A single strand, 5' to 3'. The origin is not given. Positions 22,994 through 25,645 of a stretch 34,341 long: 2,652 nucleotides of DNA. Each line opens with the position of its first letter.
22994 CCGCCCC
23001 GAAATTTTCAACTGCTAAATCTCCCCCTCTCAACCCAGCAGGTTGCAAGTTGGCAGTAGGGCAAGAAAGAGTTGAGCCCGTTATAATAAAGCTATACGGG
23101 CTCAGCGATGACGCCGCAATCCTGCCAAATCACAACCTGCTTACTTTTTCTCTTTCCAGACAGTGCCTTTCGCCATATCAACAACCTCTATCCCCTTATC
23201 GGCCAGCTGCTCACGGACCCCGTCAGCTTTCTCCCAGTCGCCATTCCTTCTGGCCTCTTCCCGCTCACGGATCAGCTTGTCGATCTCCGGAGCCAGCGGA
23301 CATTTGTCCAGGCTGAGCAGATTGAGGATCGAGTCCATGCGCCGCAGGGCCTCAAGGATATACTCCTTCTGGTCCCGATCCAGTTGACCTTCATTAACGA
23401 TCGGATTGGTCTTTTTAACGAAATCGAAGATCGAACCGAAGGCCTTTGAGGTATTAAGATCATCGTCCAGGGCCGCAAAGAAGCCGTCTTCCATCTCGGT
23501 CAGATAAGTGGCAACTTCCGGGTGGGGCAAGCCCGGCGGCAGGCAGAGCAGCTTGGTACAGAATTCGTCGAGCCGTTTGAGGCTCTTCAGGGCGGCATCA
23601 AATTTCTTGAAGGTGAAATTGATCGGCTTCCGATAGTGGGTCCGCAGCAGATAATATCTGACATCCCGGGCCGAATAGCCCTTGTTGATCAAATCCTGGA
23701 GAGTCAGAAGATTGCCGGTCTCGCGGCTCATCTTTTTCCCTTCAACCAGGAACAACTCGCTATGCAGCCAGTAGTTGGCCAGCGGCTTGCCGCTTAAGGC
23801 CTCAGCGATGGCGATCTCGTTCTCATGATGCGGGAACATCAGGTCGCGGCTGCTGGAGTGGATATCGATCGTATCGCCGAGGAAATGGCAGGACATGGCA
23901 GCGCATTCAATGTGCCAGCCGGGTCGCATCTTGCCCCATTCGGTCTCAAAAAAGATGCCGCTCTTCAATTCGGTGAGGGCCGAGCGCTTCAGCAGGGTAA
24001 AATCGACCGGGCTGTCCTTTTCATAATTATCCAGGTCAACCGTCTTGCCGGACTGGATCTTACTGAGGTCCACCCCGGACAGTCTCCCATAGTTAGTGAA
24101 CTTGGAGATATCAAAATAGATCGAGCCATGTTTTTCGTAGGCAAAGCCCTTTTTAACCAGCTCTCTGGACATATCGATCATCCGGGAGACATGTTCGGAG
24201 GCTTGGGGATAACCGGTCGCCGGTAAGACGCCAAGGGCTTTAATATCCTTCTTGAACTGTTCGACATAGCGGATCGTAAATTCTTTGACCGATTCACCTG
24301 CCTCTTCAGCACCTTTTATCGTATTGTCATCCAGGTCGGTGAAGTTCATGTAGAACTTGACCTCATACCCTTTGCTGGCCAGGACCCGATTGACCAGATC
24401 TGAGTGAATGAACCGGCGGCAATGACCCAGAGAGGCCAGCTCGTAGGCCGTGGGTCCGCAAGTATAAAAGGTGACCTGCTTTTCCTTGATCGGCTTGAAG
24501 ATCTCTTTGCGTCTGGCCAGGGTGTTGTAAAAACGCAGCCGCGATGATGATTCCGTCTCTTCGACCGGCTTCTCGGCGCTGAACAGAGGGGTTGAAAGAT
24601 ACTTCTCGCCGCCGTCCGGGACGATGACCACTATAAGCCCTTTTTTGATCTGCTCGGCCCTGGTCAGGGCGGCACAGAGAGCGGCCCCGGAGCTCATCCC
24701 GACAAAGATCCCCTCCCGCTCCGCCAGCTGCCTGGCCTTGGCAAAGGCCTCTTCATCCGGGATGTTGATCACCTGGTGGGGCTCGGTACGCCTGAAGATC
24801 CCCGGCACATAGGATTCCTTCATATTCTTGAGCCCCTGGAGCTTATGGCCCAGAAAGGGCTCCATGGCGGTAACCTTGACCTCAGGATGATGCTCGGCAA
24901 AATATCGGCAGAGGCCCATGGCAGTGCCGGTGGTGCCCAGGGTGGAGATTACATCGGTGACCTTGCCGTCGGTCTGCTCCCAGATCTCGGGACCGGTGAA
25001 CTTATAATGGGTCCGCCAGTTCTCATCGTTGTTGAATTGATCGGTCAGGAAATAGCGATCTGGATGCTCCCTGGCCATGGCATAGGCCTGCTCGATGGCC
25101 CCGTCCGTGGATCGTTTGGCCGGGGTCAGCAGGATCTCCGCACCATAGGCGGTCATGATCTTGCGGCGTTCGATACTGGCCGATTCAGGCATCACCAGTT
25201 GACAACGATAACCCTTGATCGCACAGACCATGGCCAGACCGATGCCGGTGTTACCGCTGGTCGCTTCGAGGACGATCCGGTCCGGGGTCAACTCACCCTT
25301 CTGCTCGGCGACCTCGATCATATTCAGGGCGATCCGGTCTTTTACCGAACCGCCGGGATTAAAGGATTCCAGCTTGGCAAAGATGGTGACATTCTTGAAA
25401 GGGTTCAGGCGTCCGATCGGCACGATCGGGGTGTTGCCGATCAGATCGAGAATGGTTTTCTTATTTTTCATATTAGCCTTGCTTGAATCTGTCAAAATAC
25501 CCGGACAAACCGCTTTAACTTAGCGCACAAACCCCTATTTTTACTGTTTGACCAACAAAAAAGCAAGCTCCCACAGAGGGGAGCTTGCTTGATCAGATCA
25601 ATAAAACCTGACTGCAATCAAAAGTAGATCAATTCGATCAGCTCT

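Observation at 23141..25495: Single ORF fusing a cysteine synthase to a CysRS-like enzyme whose HIGH and KMSKS motifs read SLGH and KMSRE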

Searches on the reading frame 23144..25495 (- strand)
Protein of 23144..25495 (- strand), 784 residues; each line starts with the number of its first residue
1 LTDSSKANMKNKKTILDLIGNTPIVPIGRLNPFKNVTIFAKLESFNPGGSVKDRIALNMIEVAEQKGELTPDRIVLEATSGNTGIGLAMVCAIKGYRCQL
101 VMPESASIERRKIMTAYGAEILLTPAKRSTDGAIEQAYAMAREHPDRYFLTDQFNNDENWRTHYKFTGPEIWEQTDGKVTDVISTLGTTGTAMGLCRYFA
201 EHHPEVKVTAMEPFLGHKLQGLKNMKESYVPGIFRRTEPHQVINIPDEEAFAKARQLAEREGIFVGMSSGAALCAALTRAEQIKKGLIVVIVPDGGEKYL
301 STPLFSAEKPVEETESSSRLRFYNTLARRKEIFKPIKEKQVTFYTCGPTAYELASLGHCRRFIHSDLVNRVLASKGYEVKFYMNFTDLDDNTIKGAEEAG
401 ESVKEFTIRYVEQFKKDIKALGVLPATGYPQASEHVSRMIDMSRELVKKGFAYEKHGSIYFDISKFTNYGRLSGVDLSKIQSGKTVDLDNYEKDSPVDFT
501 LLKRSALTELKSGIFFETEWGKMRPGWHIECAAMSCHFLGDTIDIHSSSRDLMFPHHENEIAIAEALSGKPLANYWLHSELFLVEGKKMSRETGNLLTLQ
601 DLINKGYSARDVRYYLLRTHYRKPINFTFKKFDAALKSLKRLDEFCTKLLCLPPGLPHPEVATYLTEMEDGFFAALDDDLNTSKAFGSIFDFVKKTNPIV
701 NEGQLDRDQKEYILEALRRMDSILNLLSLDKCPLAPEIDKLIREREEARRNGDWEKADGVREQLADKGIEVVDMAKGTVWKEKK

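Call 3: search_protein_families(library=pfam, proteins=[window:23144-25495:-], max_evalue=0.01)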
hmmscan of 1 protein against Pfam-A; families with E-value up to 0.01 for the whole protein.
window:23144-25495:- (784 aa): 8 families
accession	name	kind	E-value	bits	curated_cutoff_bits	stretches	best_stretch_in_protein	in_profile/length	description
PF01406.26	tRNA-synt_1e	-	6.9e-97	324.9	27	1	333-634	2-298/301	tRNA synthetases class I (C) catalytic domain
PF00291.31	PALP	-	1.3e-71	241.8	35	1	16-294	2-295/295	Pyridoxal-phosphate dependent enzyme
PF09334.17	tRNA-synt_1g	-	6.8e-10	38.7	20.1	2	355-465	15-126/391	tRNA synthetases class I (M)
PF09190.17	DALR_2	-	1.3e-09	38.9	22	1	672-727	2-56/57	DALR domain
PF23493.1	CysS_C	-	7.6e-08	32.8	23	1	734-780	4-50/51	Cysteinyl-tRNA ligase anticodon binding domain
PF00133.28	tRNA-synt_1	-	2.7e-05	23.5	22.7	1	562-627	348-413/414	tRNA synthetases class I (I, L, M and V)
PF00016.26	RuBisCO_large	-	0.001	18.9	30.1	1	366-552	70-247/299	Ribulose bisphosphate carboxylase large chain, catalytic domain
PF01921.24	tRNA-synt_1f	-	0.0027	17.1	27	0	578-643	271-336/360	tRNA synthetases class I (K)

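Call 4: search_protein_families(library=ncbifam, proteins=[window:23144-25495:-], max_evalue=0.01)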
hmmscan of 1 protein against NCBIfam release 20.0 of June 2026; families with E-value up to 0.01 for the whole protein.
window:23144-25495:- (784 aa): 52 families (the best 25 are shown)
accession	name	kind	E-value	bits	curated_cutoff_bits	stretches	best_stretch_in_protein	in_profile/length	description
TIGR00435.1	cysS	equivalog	1.4e-127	426.6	340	1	320-782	1-465/466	cysteine--tRNA ligase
TIGR01136.1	cysKM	subfamily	2.4e-107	358.7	344.15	1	16-305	2-299/299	cysteine synthase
TIGR01138.1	cysM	equivalog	2.4e-104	348.9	394.2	1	14-305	1-290/290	cysteine synthase B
NF008735.0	PRK11761.1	equivalog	8.6e-102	340.4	413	1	12-306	3-295/296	cysteine synthase CysM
NF011108.0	PRK14536.1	equivalog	2.8e-100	336.4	780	2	320-646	3-337/490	cysteine--tRNA ligase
TIGR01139.1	cysK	equivalog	1.6e-94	316.5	350.95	1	16-305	2-298/298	cysteine synthase A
NF007989.0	PRK10717.1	equivalog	4e-79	266.1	387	1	9-305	2-318/334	cysteine synthase A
TIGR01137.1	cysta_beta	equivalog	3.6e-78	263.3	510.25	1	13-302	3-308/457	cystathionine beta-synthase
NF011107.0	PRK14534.1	equivalog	4.3e-67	227.2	744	1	320-781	3-479/481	cysteine--tRNA ligase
NF053679.1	CysteaSynCapA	equivalog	1.4e-62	211.4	600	1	8-302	3-317/329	cysteate synthase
TIGR03447.1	mycothiol_MshC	equivalog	4.8e-62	210.1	485.1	1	315-697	13-386/411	cysteine--1-D-myo-inosityl 2-amino-2-deoxy-alpha-D-glucopyranoside ligase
TIGR03945.1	PLP_SbnA_fam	equivalog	6.8e-62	209.3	349.95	1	15-302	1-297/304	2,3-diaminopropionate biosynthesis protein SbnA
NF004170.0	PRK05638.1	equivalog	6.4e-16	57.9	421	2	19-202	64-235/442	threonine synthase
NF004996.0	PRK06381.1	equivalog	9.2e-16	57.7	266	1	34-220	29-208/319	threonine synthase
TIGR01127.1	ilvA_1Cterm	equivalog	1.5e-15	57.1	378.75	1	35-212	14-182/380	threonine ammonia-lyase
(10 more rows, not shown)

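Call 6: find_homologous_proteins(query=window:23144-25495:-, max_evalue=1e-30)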
Query window:23144-25495:- (784 aa): 7992 proteins with E <= 1e-30 among 8000 candidates; the best 120 are listed.
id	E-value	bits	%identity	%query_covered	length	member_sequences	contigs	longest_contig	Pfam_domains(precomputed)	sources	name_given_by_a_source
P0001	0.0e+0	1780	100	99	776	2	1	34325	PF09334.18,PF01406.26,PF23493.2,PF00291.32,PF09190.18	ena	-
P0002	0.0e+0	1715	95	99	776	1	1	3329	PF09334.18,PF01406.26,PF23493.2,PF00291.32,PF09190.18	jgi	jgi:cysteinyl-tRNA synthetase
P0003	0.0e+0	1628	90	99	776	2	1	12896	PF09334.18,PF01406.26,PF23493.2,PF00291.32,PF09190.18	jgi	jgi:cysteinyl-tRNA synthetase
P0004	0.0e+0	1619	90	98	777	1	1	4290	PF09334.18,PF01406.26,PF23493.2,PF00291.32,PF09190.18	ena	-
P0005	0.0e+0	1611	88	99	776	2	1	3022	PF09334.18,PF01406.26,PF23493.2,PF00291.32,PF09190.18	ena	-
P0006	0.0e+0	1585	88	99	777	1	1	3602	PF09334.18,PF01406.26,PF23493.2,PF00291.32,PF09190.18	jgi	jgi:cysteinyl-tRNA synthetase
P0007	0.0e+0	1580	88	99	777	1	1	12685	PF09334.18,PF01406.26,PF23493.2,PF00291.32,PF09190.18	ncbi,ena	-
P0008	0.0e+0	1579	87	99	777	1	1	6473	PF09334.18,PF01406.26,PF23493.2,PF00291.32,PF09190.18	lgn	-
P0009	0.0e+0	1572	87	99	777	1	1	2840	PF09334.18,PF01406.26,PF23493.2,PF00291.32,PF09190.18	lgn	-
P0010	0.0e+0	1564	87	98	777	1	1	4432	PF09334.18,PF01406.26,PF23493.2,PF00291.32,PF09190.18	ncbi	-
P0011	0.0e+0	1561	87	99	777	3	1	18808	PF09334.18,PF01406.26,PF23493.2,PF00291.32,PF09190.18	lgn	-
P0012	0.0e+0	1555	86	98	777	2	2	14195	PF09334.18,PF01406.26,PF23493.2,PF00291.32,PF09190.18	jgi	-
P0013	0.0e+0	1553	86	99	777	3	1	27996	PF09334.18,PF01406.26,PF23493.2,PF00291.32,PF09190.18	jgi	jgi:cysteinyl-tRNA synthetase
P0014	0.0e+0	1545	86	98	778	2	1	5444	PF09334.18,PF01406.26,PF23493.2,PF00291.32,PF09190.18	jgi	jgi:cysteinyl-tRNA synthetase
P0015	0.0e+0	1544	86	98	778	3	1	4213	PF09334.18,PF01406.26,PF23493.2,PF00291.32,PF09190.18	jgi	jgi:cysteinyl-tRNA synthetase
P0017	0.0e+0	1512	83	99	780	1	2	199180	PF09334.18,PF01406.26,PF23493.2,PF00291.32,PF09190.18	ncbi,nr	ncbi:MAG: cysteine--tRNA ligase [Proteobacteria bacterium]|nr:cysteine--tRNA ligase [Pseudomonadota 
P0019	0.0e+0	1494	83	98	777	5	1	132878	PF09334.18,PF01406.26,PF23493.2,PF00291.32,PF09190.18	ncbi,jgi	-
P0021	0.0e+0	1473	81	99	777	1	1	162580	PF09334.18,PF01406.26,PF23493.2,PF00291.32,PF09190.18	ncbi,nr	ncbi:MAG: cysteine--tRNA ligase [Proteobacteria bacterium]|nr:cysteine--tRNA ligase [Pseudomonadota 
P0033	0.0e+0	1340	73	98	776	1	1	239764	PF09334.18,PF01406.26,PF23493.2,PF00291.32,PF09190.18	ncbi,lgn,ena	-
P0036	0.0e+0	1339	72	98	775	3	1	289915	PF09334.18,PF01406.26,PF23493.2,PF00291.32,PF09190.18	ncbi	-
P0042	0.0e+0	1333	72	100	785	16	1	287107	PF09334.18,PF01406.26,PF23493.2,PF00291.32,PF09190.18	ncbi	ncbi:MAG: cysteine--tRNA ligase [Desulfobulbia bacterium]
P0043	0.0e+0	1333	72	100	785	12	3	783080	PF09334.18,PF01406.26,PF23493.2,PF00291.32,PF09190.18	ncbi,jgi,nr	ncbi:MAG: cysteine--tRNA ligase [Proteobacteria bacterium]|nr:cysteine--tRNA ligase [Pseudomonadota 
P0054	0.0e+0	1328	71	100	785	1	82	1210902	PF09334.18,PF01406.26,PF23493.2,PF00291.32,PF09190.18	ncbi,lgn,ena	-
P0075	0.0e+0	1317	71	98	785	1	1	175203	PF09334.18,PF01406.26,PF23493.2,PF00291.32,PF09190.18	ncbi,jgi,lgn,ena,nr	ncbi:MAG: cysteine--tRNA ligase [Desulfobulbaceae bacterium]|nr:cysteine--tRNA ligase [Desulfobulbac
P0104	0.0e+0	1304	71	98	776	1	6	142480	PF09334.18,PF01406.26,PF23493.2,PF00291.32,PF09190.18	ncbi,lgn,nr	ncbi:MAG: cysteine--tRNA ligase [Desulfobulbaceae bacterium]|nr:cysteine--tRNA ligase [Desulfobulbac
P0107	0.0e+0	1303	70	98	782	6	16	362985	PF09334.18,PF01406.26,PF23493.2,PF00291.32,PF09190.18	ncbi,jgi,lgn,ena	-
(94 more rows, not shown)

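Call 18: find_encoding_contigs(protein=P0054, flank=10000, max_places=4)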
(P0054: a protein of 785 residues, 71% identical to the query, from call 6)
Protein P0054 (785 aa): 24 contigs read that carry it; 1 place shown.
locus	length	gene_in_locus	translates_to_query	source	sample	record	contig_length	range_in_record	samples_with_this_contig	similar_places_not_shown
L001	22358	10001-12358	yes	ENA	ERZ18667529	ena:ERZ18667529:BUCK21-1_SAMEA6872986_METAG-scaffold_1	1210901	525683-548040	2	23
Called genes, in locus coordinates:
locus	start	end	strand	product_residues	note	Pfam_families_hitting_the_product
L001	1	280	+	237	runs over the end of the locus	PF13401:AAA_22 (faint)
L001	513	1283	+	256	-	PF00977:His_biosynth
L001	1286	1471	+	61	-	-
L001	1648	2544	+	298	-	PF08668:HDOD, PF01966:HD (faint)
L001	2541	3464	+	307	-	PF00753:Lactamase_B (weak), PF12706:Lactamase_B_2 (weak)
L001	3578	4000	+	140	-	-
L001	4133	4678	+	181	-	PF14361:RsbRD_N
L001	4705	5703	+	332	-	PF02665:Nitrate_red_gam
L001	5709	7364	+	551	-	PF13187:Fer4_9 (faint), PF13237:Fer4_10 (faint), PF13183:Fer4_8, PF13534:Fer4_17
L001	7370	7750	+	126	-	-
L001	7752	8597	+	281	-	PF13183:Fer4_8 (faint), PF13187:Fer4_9 (faint), PF13237:Fer4_10 (faint), PF13247:Fer4_11, PF12838:Fer4_7 (weak), PF12837:Fer4_6 (weak), PF00037:Fer4 (weak)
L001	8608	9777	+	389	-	PF03916:NrfD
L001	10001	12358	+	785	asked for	PF00291:PALP, PF01406:tRNA-synt_1e, PF09334:tRNA-synt_1g (faint), PF09190:DALR_2, PF23493:CysS_C (weak)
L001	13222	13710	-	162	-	PF01668:SmpB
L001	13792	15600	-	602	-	PF05157:MshEN, PF00437:T2SSE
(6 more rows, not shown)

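Call 19: find_encoding_contigs(protein=P0017, flank=10000, max_places=3)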
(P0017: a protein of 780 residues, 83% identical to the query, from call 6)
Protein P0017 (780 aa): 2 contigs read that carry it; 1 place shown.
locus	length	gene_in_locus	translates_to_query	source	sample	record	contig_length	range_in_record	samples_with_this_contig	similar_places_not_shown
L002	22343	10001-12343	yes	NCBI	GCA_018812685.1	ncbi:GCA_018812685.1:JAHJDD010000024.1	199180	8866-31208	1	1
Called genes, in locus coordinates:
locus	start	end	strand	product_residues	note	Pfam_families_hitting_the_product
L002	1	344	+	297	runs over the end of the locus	PF08668:HDOD, PF01966:HD (weak)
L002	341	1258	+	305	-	PF12706:Lactamase_B_2 (weak)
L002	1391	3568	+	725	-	PF23139:OB_YrrC, PF14520:HHH_5 (faint), PF14490:HHH_RecD2, PF05970:PIF1 (faint), PF13245:AAA_19, PF13604:AAA_30, PF18335:SH3_13, PF13538:UvrD_C_2, +2 more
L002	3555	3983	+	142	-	-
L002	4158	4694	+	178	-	PF14361:RsbRD_N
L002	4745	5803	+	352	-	PF02665:Nitrate_red_gam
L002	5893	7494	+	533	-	PF13183:Fer4_8, PF13534:Fer4_17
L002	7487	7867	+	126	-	-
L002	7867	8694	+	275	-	PF13237:Fer4_10 (faint), PF12838:Fer4_7 (faint), PF13187:Fer4_9 (faint), PF13484:Fer4_16 (faint), PF13247:Fer4_11, PF00037:Fer4 (weak), PF12837:Fer4_6 (weak), PF13247:Fer4_11 (weak)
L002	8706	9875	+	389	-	PF03916:NrfD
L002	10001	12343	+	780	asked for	PF00291:PALP, PF01406:tRNA-synt_1e, PF09334:tRNA-synt_1g (faint), PF09190:DALR_2, PF23493:CysS_C (weak)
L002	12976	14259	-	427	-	PF01654:Cyt_bd_oxida_I (weak)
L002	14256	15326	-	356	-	-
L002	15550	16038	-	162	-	-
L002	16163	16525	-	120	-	-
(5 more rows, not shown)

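Call 25: find_related_loci(query=window:23144-25471:-, collection=genome_contigs, flank=10000)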
Query window:23144-25471:- (776 aa) in genome_contigs; peptide patterns used: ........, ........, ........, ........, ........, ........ (x = any residue, [..] = any of these).
600 stretches matched a pattern (row limit reached: there are more); 599 encode a relative of the query (tblastn E <= 1e-3); the best 80 are kept; 80 distinct loci.
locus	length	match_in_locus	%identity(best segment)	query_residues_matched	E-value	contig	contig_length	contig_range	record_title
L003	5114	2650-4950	65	6-773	0e+0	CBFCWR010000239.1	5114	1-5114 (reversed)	MAG TPA_asm: uncultured Desulfofustis sp. isolate SRR22297272_binner23_Refined_5 genome assembly, contig: ERZ25654850.76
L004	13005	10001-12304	65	5-773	0e+0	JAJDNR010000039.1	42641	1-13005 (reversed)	MAG: Desulfofustis sp. isolate ALSabin.142 k141_4085027, whole genome shotgun sequence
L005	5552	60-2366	65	6-776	0e+0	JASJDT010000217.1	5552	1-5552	MAG: Desulfocapsaceae bacterium isolate MO_192.B14 MO_192.c_5284, whole genome shotgun sequence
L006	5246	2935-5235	64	7-776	0e+0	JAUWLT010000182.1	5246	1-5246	MAG: Desulfobulbaceae bacterium isolate CSMAG_2379 CSMAG_2379_k141_1473510_length_5246_cov_14.9397, whole genome shotgun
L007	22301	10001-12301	65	4-772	0e+0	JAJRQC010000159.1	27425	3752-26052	MAG: Deltaproteobacteria bacterium isolate Dive100_bin10.32 k141_1025899, whole genome shotgun sequence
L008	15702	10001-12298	62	6-772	0e+0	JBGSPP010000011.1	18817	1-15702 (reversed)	MAG: Desulfobulbus sp. isolate JTS-AC307 k141_331847, whole genome shotgun sequence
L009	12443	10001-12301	64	7-776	0e+0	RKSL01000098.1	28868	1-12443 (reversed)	MAG: Candidatus Desulfobulbus rimicarensis isolate DR15 JLJ-DNA_1_114_contig_8076, whole genome shotgun sequence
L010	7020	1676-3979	64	7-776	0e+0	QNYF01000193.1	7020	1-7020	MAG: Desulfobulbus sp. isolate MAG 6_1 Ga0232643_1005850, whole genome shotgun sequence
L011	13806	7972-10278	64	4-773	0e+0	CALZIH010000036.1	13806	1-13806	MAG: uncultured Desulfobulbaceae bacterium isolate FO_M_Desulfobacterota_14.1 genome assembly, contig: scaffold_3450, wh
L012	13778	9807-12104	62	7-773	0e+0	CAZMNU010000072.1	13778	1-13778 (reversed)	MAG TPA_asm: uncultured Desulfobulbus sp. isolate binchicken_co59_47 genome assembly, contig: NODE_10202_length_13778_co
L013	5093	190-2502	61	2-773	0e+0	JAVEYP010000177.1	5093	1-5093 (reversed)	MAG: Desulfobulbus sp. isolate BF4_32 NODE_59699_length_5093_cov_3.095650_Biofilm4, whole genome shotgun sequence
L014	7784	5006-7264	55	6-765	0e+0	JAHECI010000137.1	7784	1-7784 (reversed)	MAG: Desulfobacterales bacterium isolate Ww166 NODE_24703_length_7784_cov_4.836618, whole genome shotgun sequence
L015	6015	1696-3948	52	6-765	0e+0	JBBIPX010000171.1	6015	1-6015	MAG: Desulfobacteraceae bacterium isolate QH1S170213_bin_312 NODE_13405_length_6015_cov_6.021644, whole genome shotgun s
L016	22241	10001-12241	51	11-765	0e+0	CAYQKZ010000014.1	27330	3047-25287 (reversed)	MAG TPA_asm: uncultured Desulfobacterales bacterium isolate SRP272421_co2_290 genome assembly, contig: NODE_4262_length_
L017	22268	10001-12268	51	6-765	0e+0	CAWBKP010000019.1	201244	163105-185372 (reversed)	MAG: uncultured delta proteobacterium isolate MFD02979.bin.2.74 genome assembly, contig: contig_63969, whole genome shot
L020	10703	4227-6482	47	6-765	0e+0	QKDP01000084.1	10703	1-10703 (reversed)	MAG: Desulfobacter postgatei isolate SZUA-453 scaffold_21892, whole genome shotgun sequence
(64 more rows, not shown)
